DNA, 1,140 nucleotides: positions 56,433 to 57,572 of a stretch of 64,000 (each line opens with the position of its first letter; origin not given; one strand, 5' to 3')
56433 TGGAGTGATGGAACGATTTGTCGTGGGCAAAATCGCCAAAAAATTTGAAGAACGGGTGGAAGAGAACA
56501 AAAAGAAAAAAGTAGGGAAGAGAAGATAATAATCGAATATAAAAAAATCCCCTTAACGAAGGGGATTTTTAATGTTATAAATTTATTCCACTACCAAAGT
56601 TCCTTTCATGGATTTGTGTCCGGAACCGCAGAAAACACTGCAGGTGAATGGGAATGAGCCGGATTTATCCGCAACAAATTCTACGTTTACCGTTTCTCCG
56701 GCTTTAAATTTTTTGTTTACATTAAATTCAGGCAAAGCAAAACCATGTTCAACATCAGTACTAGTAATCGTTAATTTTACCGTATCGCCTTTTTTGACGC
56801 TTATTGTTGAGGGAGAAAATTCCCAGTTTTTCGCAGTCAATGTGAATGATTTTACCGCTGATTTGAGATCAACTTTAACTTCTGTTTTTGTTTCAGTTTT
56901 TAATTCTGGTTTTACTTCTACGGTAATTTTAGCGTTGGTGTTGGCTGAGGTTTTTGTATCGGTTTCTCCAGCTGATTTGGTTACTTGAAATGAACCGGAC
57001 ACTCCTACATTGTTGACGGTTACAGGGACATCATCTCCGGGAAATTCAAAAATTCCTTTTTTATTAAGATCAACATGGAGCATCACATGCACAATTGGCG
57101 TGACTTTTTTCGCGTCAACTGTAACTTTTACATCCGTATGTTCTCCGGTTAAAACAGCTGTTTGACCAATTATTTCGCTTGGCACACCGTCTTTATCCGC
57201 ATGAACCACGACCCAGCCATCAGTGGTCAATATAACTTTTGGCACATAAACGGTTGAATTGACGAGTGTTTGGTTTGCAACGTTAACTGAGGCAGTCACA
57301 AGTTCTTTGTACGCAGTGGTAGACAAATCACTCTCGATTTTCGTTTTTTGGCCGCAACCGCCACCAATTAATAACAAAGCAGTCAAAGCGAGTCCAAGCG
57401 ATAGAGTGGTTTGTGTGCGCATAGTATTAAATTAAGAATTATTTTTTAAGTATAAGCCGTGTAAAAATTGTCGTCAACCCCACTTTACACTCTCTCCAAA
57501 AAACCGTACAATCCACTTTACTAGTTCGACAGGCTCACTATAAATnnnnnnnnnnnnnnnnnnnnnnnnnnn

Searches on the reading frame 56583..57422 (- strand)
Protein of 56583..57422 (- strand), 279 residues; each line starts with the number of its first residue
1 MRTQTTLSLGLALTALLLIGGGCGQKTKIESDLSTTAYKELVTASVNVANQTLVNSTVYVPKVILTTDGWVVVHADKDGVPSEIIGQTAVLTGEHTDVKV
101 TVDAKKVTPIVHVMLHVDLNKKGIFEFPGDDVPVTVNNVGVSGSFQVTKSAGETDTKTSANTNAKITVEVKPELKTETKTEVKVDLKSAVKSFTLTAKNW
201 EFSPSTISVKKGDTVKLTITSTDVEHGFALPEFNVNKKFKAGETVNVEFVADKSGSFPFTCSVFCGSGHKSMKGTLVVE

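Call 90: search_protein_families(library=pfam, proteins=[window:56583-57422:-], max_evalue=0.0001)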
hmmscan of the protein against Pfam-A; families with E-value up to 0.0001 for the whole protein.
window:56583-57422:- (279 aa): 3 families
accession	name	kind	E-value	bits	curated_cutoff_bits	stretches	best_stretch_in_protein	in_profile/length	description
PF23951.1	DUF7282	-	2e-16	60.6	27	1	44-147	1-111/112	Domain of unknown function (DUF7282)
PF13473.12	Cupredoxin_1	-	1e-12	48.4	27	1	187-278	17-104/104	Cupredoxin-like domain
PF00116.26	COX2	-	1.6e-08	35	22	1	209-273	50-114/120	Cytochrome C oxidase subunit II, periplasmic domain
